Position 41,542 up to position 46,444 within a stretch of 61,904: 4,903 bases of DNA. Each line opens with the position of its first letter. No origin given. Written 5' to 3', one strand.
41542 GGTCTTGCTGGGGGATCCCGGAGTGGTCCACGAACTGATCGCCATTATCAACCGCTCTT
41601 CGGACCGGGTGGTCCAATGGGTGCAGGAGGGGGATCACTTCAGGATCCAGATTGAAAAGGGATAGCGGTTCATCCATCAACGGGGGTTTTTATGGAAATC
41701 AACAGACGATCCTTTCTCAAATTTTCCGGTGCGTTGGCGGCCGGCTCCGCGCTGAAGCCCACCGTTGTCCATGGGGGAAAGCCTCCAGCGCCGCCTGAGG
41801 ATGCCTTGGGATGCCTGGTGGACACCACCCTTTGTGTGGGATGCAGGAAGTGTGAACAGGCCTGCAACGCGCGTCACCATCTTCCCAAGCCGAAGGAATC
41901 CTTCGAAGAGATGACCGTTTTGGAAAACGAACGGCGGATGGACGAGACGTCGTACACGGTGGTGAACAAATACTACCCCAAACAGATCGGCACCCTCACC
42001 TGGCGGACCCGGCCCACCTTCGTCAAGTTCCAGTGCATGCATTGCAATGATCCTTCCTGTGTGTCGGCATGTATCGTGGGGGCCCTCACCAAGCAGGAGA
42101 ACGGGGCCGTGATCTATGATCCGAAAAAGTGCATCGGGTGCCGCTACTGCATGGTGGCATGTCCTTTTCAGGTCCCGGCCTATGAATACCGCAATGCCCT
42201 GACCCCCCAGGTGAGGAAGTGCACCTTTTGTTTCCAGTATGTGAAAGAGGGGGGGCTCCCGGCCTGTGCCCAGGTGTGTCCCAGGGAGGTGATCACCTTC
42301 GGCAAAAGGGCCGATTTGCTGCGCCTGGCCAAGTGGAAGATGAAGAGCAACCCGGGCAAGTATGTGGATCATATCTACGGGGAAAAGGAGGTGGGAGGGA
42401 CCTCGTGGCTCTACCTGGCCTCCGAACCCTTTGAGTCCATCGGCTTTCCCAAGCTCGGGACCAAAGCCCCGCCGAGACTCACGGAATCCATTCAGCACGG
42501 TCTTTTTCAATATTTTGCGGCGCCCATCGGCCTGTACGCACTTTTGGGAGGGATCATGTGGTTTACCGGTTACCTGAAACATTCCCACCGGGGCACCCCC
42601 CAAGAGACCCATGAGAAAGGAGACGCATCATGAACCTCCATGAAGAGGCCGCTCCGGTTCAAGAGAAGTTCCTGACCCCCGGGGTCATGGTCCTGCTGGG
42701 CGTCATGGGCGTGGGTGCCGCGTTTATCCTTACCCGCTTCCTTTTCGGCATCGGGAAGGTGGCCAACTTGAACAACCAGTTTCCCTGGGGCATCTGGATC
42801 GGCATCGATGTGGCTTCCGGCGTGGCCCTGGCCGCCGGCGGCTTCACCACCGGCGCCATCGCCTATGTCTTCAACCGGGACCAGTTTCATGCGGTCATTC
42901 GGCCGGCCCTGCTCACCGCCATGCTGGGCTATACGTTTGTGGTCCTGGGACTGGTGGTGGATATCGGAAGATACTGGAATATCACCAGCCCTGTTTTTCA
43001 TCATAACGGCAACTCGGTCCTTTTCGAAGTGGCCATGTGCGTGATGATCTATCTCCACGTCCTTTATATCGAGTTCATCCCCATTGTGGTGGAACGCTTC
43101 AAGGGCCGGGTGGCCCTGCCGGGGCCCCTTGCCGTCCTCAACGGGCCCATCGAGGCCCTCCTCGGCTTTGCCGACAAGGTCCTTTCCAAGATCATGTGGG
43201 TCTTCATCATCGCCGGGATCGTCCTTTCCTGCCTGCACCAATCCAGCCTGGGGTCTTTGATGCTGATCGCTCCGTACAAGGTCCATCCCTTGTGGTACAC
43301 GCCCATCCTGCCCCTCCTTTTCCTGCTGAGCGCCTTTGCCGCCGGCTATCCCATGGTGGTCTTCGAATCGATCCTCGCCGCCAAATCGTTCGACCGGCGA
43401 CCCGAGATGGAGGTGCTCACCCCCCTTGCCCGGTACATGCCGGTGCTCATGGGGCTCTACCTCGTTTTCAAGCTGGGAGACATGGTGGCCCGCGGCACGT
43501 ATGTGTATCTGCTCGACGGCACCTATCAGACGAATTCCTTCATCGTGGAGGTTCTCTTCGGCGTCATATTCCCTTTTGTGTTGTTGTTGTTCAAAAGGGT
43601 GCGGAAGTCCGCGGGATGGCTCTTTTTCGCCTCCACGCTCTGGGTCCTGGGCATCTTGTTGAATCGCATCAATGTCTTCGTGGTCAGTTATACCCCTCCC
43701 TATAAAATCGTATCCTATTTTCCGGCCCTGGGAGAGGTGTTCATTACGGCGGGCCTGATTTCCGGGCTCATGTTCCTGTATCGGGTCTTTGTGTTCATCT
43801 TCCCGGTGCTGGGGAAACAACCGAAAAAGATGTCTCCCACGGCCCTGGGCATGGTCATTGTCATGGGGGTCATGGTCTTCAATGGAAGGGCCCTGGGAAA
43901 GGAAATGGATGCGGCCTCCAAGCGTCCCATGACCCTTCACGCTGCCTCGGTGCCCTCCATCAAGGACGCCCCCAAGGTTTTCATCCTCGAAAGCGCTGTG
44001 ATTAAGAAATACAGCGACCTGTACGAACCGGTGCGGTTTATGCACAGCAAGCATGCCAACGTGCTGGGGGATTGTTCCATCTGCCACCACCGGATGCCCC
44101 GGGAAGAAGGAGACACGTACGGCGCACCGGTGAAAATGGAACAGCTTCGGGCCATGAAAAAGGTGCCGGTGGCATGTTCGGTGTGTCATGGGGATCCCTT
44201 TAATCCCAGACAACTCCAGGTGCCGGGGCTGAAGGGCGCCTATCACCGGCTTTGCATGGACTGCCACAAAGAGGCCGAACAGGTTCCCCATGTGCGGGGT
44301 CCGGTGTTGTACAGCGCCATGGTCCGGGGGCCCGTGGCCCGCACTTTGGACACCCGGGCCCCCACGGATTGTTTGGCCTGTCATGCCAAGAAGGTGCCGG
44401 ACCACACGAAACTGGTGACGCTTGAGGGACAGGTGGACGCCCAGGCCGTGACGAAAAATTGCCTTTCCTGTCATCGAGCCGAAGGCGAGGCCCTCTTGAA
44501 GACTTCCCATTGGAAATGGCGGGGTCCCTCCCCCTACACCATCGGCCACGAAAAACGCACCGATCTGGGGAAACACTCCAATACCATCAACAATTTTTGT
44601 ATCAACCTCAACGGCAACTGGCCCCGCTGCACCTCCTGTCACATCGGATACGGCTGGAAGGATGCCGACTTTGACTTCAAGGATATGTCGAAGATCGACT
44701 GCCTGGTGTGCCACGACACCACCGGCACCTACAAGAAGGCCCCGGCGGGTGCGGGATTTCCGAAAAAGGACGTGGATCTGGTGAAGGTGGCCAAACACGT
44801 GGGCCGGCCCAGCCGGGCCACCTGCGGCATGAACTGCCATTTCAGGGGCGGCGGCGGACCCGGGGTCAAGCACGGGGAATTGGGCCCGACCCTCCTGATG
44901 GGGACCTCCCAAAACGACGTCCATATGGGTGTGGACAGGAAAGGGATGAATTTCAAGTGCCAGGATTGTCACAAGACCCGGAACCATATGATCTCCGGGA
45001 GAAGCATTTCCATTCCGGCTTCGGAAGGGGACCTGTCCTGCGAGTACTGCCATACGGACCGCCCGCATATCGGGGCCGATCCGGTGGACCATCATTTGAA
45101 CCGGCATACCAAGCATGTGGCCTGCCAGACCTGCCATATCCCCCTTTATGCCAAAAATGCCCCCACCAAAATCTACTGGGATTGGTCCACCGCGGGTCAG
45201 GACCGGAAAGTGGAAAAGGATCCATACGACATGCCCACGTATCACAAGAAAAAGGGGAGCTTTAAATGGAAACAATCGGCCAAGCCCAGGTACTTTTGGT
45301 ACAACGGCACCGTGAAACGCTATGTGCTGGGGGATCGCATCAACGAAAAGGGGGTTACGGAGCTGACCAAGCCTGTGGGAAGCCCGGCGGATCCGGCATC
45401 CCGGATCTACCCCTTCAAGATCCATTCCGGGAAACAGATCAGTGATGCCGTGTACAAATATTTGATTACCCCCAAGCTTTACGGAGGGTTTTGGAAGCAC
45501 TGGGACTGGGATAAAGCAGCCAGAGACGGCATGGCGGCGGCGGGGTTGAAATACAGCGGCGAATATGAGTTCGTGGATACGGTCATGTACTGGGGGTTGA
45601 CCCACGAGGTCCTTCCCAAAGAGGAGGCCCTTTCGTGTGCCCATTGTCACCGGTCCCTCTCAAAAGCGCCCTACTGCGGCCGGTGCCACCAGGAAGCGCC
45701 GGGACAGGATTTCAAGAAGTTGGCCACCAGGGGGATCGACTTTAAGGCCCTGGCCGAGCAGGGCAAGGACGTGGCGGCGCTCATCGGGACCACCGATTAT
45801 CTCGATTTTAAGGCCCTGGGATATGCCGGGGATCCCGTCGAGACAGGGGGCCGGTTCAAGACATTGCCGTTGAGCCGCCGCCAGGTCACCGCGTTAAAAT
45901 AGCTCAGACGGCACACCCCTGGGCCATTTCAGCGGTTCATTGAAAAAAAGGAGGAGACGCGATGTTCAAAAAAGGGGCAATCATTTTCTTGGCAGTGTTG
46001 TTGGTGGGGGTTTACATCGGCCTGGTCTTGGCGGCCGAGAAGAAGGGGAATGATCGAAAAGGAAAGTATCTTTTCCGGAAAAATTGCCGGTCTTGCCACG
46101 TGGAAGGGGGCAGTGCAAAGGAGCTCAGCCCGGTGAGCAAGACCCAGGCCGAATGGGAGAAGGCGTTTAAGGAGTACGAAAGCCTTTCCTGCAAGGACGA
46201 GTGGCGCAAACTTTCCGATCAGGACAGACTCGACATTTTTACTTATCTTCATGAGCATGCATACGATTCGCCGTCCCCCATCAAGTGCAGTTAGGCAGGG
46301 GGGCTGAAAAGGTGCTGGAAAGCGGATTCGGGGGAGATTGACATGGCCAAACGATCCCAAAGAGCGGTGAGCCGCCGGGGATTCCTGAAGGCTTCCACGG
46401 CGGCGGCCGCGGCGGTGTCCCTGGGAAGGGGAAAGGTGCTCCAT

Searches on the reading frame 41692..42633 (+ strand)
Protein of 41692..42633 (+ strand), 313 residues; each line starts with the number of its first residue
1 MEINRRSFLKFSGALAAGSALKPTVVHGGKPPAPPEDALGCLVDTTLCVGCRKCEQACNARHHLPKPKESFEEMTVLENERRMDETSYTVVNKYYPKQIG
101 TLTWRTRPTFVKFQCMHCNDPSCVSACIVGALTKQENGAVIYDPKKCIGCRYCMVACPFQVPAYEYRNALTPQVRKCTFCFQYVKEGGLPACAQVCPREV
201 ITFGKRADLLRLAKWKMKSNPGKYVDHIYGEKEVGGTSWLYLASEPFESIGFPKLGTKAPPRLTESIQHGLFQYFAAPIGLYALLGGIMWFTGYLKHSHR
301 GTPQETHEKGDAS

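Call 10: search_protein_families(library=pfam, proteins=[window:41692-42633:+])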
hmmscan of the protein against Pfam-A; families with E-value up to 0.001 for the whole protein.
window:41692-42633:+ (313 aa): 10 families
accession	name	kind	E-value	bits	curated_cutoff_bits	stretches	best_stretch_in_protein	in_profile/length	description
PF13247.11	Fer4_11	-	2.1e-21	76.4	26.2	1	110-206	5-100/100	4Fe-4S dicluster domain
PF13187.11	Fer4_9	-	5.9e-12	45.9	27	2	146-201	1-52/52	4Fe-4S dicluster domain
PF12838.12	Fer4_7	-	1.1e-10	42.2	27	2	114-161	1-52/52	4Fe-4S dicluster domain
PF13237.11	Fer4_10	-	7.7e-10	39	25.5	1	140-197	2-53/53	4Fe-4S dicluster domain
PF12837.12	Fer4_6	-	6.9e-09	35.7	25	1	141-162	3-24/24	4Fe-4S binding domain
PF12797.12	Fer4_2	-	2.5e-08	33.8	24.5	1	139-159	2-22/22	4Fe-4S binding domain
PF00037.32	Fer4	-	6e-08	32.6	21.1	1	140-160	1-21/24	4Fe-4S binding domain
PF10518.14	TAT_signal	-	1.9e-06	27.9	22.7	1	2-21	1-20/21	TAT (twin-arginine translocation) pathway signal sequence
PF13484.11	Fer4_16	-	4.1e-05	24.7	30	0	48-79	2-32/66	4Fe-4S double cluster binding domain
PF14697.11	Fer4_21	-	5.3e-05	23.7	35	0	114-159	7-53/59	4Fe-4S dicluster domain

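Call 34: search_protein_families(library=ncbifam, max_evalue=0.001, proteins=[window:41692-42633:+])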
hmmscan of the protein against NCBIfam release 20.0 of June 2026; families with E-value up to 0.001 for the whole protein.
window:41692-42633:+ (313 aa): 34 families (the best 25 are shown)
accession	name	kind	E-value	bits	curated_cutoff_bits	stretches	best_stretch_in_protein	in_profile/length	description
NF045715.1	sulf_resp_HmcB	equivalog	3.3e-101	338.4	420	1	4-267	1-260/307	sulfate respiration complex iron-sulfur protein HmcB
NF008134.0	PRK10882.1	equivalog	1.4e-77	260.9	263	1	3-290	2-313/329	hydrogenase 2 operon protein HybA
TIGR01582.1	FDH-beta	equivalog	1.6e-40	139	334.7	1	39-244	22-222/283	formate dehydrogenase subunit beta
NF045797.1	DsrO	equivalog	9.5e-31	107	200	1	1-205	1-201/235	sulfate reduction electron transfer complex DsrMKJOP subunit DsrO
TIGR02951.1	DMSO_dmsB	equivalog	5.3e-28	98.1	214.1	1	39-209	2-156/161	DMSO/selenate family reductase complex B subunit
TIGR03149.1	cyt_nit_nrfC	equivalog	2.5e-25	89.2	377.6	1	109-209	88-187/225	cytochrome c nitrite reductase Fe-S protein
NF011569.0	PRK14993.1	equivalog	6.3e-22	78.2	416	1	1-197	1-179/244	tetrathionate reductase subunit TtrB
NF038355.1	FDH3_beta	equivalog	6.7e-19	68.6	240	1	111-181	50-122/180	formate dehydrogenase FDH3 subunit beta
NF042979.1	EthbenzDh_ebdB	equivalog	3.8e-17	62.2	740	1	108-210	144-246/354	ethylbenzene dehydrogenase subunit beta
NF009451.0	PRK12809.1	equivalog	8.9e-17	60.6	1154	1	113-226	54-160/639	formate-dependent uric acid utilization protein YgfT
TIGR03478.1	DMSO_red_II_bet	subfamily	1.3e-16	60.4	480.7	1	112-208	128-222/321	DMSO reductase family type II enzyme, iron-sulfur subunit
NF041715.1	arsenate_red_ArrB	equivalog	3.5e-16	59.4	450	1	109-165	51-107/233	arsenate respiratory reductase iron-sulfur subunit ArrB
NF009408.0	PRK12769.1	equivalog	1.1e-15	56.8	1003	1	43-218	7-159/659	formate-dependent uric acid utilization protein AegA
NF041782.1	mnquin_red_QrcC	equivalog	1.8e-14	54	400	1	40-173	2-127/239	menaquinone reductase iron-sulfur cluster-binding subunit QrcC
NF007382.0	PRK09898.1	equivalog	1.9e-13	50.4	213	1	114-181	122-187/208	ferredoxin-like protein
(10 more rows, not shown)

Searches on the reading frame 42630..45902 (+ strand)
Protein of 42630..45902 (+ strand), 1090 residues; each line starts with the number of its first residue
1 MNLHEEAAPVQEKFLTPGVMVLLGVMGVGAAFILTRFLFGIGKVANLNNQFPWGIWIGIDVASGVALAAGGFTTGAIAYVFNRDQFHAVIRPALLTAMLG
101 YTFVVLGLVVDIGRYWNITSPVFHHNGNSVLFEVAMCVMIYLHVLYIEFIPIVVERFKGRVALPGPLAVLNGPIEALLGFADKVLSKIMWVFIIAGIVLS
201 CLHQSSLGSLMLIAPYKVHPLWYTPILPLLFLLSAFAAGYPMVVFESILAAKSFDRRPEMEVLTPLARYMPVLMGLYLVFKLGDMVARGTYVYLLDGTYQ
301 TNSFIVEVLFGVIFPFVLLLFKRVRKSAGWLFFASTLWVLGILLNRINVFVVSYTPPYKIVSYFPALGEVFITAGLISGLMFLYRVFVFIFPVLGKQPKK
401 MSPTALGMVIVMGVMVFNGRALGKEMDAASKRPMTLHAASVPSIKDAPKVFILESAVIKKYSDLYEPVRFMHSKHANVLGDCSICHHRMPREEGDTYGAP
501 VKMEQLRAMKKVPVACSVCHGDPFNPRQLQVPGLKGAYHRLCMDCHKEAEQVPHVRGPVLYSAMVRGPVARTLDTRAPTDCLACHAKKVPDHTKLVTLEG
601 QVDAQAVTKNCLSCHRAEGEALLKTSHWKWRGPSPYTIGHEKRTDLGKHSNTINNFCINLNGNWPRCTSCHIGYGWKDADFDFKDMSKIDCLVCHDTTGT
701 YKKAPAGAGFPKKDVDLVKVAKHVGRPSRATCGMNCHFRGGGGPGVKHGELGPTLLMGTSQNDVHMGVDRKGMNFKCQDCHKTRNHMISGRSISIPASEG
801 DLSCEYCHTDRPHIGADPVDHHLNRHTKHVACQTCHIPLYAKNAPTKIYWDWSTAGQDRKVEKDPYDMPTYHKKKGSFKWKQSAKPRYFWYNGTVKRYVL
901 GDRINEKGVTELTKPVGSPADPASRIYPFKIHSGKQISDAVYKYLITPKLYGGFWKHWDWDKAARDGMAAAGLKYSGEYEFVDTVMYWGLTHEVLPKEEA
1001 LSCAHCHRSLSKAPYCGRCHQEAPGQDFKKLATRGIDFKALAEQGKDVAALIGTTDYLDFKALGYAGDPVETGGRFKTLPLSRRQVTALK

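Call 10: search_protein_families(library=pfam, proteins=[window:42630-45902:+])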
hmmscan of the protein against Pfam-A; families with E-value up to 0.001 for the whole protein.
window:42630-45902:+ (1090 aa): 5 families
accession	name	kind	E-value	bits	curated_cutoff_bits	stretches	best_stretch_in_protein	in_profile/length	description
PF11783.13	Cytochrome_cB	-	1.2e-61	208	22.1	1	847-1008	1-171/173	Cytochrome c bacterial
PF03916.19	NrfD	-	5e-24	85.9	25.8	1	44-354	2-309/313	Polysulphide reductase, NrfD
PF14522.11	Cytochrome_C7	-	1.2e-14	54.3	24.8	2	468-547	1-67/67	Cytochrome c7 and related cytochrome c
PF22113.1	Mtrc-MtrF_II-IV_dom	-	4.4e-08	33.3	30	1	541-627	83-175/176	Outer membrane cytochrome MtrC/MtrF-like, domains II/IV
PF14537.11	Cytochrom_c3_2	-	1.3e-07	32.4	25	0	772-836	4-64/79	Cytochrome c3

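Call 34: search_protein_families(library=ncbifam, max_evalue=0.001, proteins=[window:42630-45902:+])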
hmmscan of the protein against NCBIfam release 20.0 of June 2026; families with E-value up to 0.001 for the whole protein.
window:42630-45902:+ (1090 aa): 7 families
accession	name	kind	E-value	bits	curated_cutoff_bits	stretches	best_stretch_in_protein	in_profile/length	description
TIGR04315.1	octaheme_Shew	subfamily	3.9e-157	523.8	375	1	591-1009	2-429/440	tetrathionate reductase family octaheme c-type cytochrome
NF008133.1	PRK10881.1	equivalog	1.3e-104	350.7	450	1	5-395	2-375/377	Ni/Fe-hydrogenase cytochrome b subunit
NF045714.1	sulf_resp_HmcC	equivalog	3.6e-82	276.6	550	1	18-399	4-373/376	sulfate respiration complex protein HmcC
NF041784.1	mnquin_red_QrcD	equivalog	2.2e-33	116.1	570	1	18-386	21-393/408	menaquinone reductase integral membrane subunit QrcD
NF045713.1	CxxCH_16_HmcA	equivalog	2.9e-18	65.8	400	1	510-549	485-524/541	sulfate respiration complex hexadecaheme cytochrome HmcA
NF045722.1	c3_cytochr_TmcA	equivalog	2.7e-09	37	114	1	467-553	43-117/125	acidic tetraheme cytochrome c3 TmcA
NF045784.1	9HemeCytC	equivalog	6.9e-05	22.3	640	1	458-549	214-305/328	nine-heme cytochrome c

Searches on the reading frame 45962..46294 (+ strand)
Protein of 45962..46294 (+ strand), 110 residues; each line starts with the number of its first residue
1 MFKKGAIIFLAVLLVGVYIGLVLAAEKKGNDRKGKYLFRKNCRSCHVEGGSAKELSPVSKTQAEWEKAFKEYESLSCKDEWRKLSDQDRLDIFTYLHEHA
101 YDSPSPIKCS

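Call 34: search_protein_families(library=ncbifam, max_evalue=0.001, proteins=[window:45962-46294:+])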
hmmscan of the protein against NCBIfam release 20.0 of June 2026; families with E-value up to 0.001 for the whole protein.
window:45962-46294:+ (110 aa): 1 family
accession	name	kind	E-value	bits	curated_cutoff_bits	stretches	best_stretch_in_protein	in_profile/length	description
NF045930.1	Cytc6PetJCyano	equivalog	0.00018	21.4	135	1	11-51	7-48/110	cytochrome c6 PetJ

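Call 89: search_protein_families(library=pfam, max_evalue=0.01, proteins=[window:45962-46294:+])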
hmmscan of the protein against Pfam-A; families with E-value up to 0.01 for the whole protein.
window:45962-46294:+ (110 aa): 3 families
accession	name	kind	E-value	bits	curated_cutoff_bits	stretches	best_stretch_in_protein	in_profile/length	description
PF13442.11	Cytochrome_CBB3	-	3e-07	31.1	27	1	30-96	2-68/68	Cytochrome C oxidase, cbb3-type, subunit III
PF00034.26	Cytochrom_C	-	7.7e-05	24.4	21.3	1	33-71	3-42/90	Cytochrome c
PF14495.11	Cytochrom_C550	-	0.0008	19.6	27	1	32-52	27-47/136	Cytochrome c-550 domain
